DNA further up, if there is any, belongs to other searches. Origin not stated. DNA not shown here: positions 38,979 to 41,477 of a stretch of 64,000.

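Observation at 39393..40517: Intein with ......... endonuclease splitting a DegT-family sugar aminotransferase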

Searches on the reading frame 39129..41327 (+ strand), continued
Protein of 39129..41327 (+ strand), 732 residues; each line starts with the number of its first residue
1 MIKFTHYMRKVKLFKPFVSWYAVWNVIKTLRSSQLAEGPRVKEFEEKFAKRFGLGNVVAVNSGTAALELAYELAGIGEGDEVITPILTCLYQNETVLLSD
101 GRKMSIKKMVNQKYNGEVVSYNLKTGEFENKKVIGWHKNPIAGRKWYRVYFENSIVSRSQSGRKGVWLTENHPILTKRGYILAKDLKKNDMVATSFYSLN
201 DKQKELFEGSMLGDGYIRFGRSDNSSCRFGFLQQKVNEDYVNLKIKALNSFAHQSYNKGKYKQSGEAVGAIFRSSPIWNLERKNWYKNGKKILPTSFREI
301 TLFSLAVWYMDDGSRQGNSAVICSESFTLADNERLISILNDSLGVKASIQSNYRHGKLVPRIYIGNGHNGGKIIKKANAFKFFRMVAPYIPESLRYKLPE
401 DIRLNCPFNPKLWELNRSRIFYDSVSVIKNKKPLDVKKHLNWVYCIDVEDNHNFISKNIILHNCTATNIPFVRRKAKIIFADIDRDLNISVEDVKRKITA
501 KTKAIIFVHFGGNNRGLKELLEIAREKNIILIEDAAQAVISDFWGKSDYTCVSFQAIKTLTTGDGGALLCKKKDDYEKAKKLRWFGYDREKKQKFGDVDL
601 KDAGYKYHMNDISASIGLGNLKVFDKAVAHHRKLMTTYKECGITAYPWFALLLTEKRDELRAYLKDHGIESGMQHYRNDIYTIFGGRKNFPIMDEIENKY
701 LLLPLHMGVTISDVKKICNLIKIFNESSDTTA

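Call 39: search_protein_families(library=pfam, proteins=[P0172, P0219, P0185, P0191, P0246, P0297, P0233, P0238, P0248, P0311], max_evalue=0.00001)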
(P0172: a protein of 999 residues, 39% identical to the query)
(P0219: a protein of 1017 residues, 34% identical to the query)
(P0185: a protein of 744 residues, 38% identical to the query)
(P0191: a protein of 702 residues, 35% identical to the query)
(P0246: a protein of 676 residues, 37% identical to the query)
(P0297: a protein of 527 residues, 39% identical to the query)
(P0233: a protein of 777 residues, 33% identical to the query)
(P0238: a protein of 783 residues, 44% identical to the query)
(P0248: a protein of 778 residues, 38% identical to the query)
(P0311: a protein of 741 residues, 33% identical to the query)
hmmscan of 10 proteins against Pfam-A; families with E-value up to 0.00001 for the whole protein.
P0172 (999 aa): 5 families
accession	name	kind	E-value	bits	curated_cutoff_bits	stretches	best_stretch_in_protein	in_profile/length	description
PF01041.23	DegT_DnrJ_EryC1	-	1.1e-74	252.3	19.8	3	441-534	75-168/360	DegT/DnrJ/EryC1/StrS aminotransferase family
PF03161.18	LAGLIDADG_2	-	1.4e-21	77.6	25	1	197-347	2-158/168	LAGLIDADG DNA endonuclease family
PF14890.11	Intein_splicing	-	1.7e-17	64.1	35.8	2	90-439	3-155/155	Intein splicing domain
PF13403.11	Hint_2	-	4e-06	27.7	28.4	0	533-577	2-46/147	Hint domain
PF01079.26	Hint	-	7.1e-06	26.2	29.7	0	530-631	10-125/213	Hint module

P0219 (1017 aa): 5 families
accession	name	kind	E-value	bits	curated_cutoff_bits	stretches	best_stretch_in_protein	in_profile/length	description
PF01041.23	DegT_DnrJ_EryC1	-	5.6e-46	157.9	19.8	2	15-187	9-169/360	DegT/DnrJ/EryC1/StrS aminotransferase family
PF03161.18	LAGLIDADG_2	-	1.7e-24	87.1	25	1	627-784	2-153/168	LAGLIDADG DNA endonuclease family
PF14890.11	Intein_splicing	-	4.4e-13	49.8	35.8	1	584-873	58-155/155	Intein splicing domain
PF13403.11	Hint_2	-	1.5e-07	32.3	28.4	1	185-228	2-45/147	Hint domain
PF01079.26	Hint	-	1.8e-06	28.2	29.7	0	182-252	10-88/213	Hint module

P0185 (744 aa): 3 families
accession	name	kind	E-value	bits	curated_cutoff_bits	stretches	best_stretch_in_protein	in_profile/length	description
PF01041.23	DegT_DnrJ_EryC1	-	1e-68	232.6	19.8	2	12-241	6-220/360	DegT/DnrJ/EryC1/StrS aminotransferase family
PF03161.18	LAGLIDADG_2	-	4.8e-24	85.6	25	1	366-532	2-167/168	LAGLIDADG DNA endonuclease family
PF00266.25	Aminotran_5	-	1.6e-07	31.1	21.5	0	39-131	52-147/371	Aminotransferase class-V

P0191 (702 aa): 3 families
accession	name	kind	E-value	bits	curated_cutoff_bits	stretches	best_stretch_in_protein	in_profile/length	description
PF01041.23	DegT_DnrJ_EryC1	-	9.7e-46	157.1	19.8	2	14-215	8-221/360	DegT/DnrJ/EryC1/StrS aminotransferase family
PF03161.18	LAGLIDADG_2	-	8.3e-27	94.6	25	1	313-481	1-161/168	LAGLIDADG DNA endonuclease family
PF14890.11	Intein_splicing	-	5.6e-13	49.4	35.8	1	220-563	8-155/155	Intein splicing domain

P0246 (676 aa): 3 families
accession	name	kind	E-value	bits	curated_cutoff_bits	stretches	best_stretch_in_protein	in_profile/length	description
PF01041.23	DegT_DnrJ_EryC1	-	8.2e-60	203.4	19.8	2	13-231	7-216/360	DegT/DnrJ/EryC1/StrS aminotransferase family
PF14890.11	Intein_splicing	-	1.9e-12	47.7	35.8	1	236-531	2-155/155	Intein splicing domain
PF03161.18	LAGLIDADG_2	-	8.1e-07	29.6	25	0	392-428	95-133/168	LAGLIDADG DNA endonuclease family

P0297 (527 aa): 1 family
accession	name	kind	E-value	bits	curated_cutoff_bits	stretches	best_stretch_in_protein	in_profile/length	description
PF01041.23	DegT_DnrJ_EryC1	-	3.2e-52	178.4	19.8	2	32-212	21-206/360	DegT/DnrJ/EryC1/StrS aminotransferase family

P0233 (777 aa): 4 families
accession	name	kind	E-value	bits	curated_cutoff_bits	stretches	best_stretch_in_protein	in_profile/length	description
PF01041.23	DegT_DnrJ_EryC1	-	7.3e-223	739.7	19.8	2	414-770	2-359/360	DegT/DnrJ/EryC1/StrS aminotransferase family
PF00155.27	Aminotran_1_2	-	4.1e-14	53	19.7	1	438-561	44-189/361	Aminotransferase class I and II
PF01053.26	Cys_Met_Meta_PP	-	8.1e-07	28.4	27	0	437-559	53-175/381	Cys/Met metabolism PLP-dependent enzyme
PF01212.27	Beta_elim_lyase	-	1.1e-06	28.6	27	0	432-614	28-227/288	Beta-eliminating lyase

P0238 (783 aa): 3 families
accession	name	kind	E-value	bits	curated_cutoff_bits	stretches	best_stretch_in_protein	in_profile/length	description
PF01041.23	DegT_DnrJ_EryC1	-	2.3e-65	221.6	19.8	2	9-178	3-178/360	DegT/DnrJ/EryC1/StrS aminotransferase family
PF14890.11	Intein_splicing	-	2.2e-18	67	35.8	1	207-601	20-155/155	Intein splicing domain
PF14528.11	LAGLIDADG_3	-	4.4e-11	43.3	22.5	1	444-524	3-78/82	LAGLIDADG-like domain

P0248 (778 aa): 4 families
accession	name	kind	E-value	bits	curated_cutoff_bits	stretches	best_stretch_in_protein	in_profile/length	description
PF01041.23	DegT_DnrJ_EryC1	-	9.3e-235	778.9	19.8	2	10-375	2-359/360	DegT/DnrJ/EryC1/StrS aminotransferase family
PF00155.27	Aminotran_1_2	-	1.1e-12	48.3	19.7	1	35-156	45-188/361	Aminotransferase class I and II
PF01212.27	Beta_elim_lyase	-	1.8e-09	37.8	27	0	32-279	32-273/288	Beta-eliminating lyase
PF01053.26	Cys_Met_Meta_PP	-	9.4e-08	31.4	27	0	31-204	51-223/381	Cys/Met metabolism PLP-dependent enzyme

P0311 (741 aa): 2 families
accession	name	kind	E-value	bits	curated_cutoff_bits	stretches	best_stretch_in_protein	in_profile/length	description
PF03161.18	LAGLIDADG_2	-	1.1e-18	68.2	25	1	411-540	3-141/168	LAGLIDADG DNA endonuclease family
PF14890.11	Intein_splicing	-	2.4e-06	27.9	35.8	0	373-666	63-155/155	Intein splicing domain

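Call 45: find_encoding_contigs(protein=window:39129-41327:+, flank=3000, max_places=3)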
Protein window:39129-41327:+ (732 aa): 1 contig read that carries it; 1 place shown.
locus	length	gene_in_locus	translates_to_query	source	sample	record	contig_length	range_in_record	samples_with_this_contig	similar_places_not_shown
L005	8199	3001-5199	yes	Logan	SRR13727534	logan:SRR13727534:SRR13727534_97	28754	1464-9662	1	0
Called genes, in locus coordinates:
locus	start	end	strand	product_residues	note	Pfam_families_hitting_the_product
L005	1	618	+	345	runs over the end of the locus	PF00534:Glycos_transf_1, PF13692:Glyco_trans_1_4, PF13524:Glyco_trans_1_2 (weak)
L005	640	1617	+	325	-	PF01073:3Beta_HSD, PF01370:Epimerase, PF02719:Polysacc_synt_2, PF04321:RmlD_sub_bind, PF16363:GDP_Man_Dehyd, PF07993:NAD_binding_4 (faint)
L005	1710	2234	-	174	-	-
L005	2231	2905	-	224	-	-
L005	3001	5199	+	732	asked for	PF01041:DegT_DnrJ_EryC1, PF14890:Intein_splicing, PF03161:LAGLIDADG_2, PF01041:DegT_DnrJ_EryC1, PF00266:Aminotran_5 (weak)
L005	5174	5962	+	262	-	-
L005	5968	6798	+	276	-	-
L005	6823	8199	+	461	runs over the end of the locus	-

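Call 53: find_encoding_contigs(protein=P0166, flank=6000, max_places=2)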
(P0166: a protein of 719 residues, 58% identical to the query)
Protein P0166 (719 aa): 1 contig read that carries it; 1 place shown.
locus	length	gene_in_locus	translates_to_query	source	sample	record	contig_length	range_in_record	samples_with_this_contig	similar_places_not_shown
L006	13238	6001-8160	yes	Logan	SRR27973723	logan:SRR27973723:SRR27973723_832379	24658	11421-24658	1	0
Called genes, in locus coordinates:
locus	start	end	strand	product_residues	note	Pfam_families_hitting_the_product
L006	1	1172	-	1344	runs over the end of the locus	PF14890:Intein_splicing (faint), PF14528:LAGLIDADG_3 (faint)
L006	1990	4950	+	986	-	PF13692:Glyco_trans_1_4 (faint), PF00534:Glycos_transf_1 (faint), PF00535:Glycos_transf_2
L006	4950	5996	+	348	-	PF01073:3Beta_HSD, PF01370:Epimerase, PF02719:Polysacc_synt_2, PF04321:RmlD_sub_bind, PF07993:NAD_binding_4, PF16363:GDP_Man_Dehyd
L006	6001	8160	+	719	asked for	PF01041:DegT_DnrJ_EryC1, PF14890:Intein_splicing, PF03161:LAGLIDADG_2, PF00266:Aminotran_5, PF01041:DegT_DnrJ_EryC1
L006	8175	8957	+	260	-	PF00535:Glycos_transf_2 (faint), PF13641:Glyco_tranf_2_3 (weak)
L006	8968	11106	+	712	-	PF01370:Epimerase, PF02719:Polysacc_synt_2 (faint), PF16363:GDP_Man_Dehyd, PF14528:LAGLIDADG_3 (faint)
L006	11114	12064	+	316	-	PF13524:Glyco_trans_1_2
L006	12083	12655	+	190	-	PF13489:Methyltransf_23, PF08241:Methyltransf_11 (weak), PF08242:Methyltransf_12 (faint)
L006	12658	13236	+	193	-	?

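Call 63: find_encoding_contigs(protein=P0315, flank=8000, max_places=2)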
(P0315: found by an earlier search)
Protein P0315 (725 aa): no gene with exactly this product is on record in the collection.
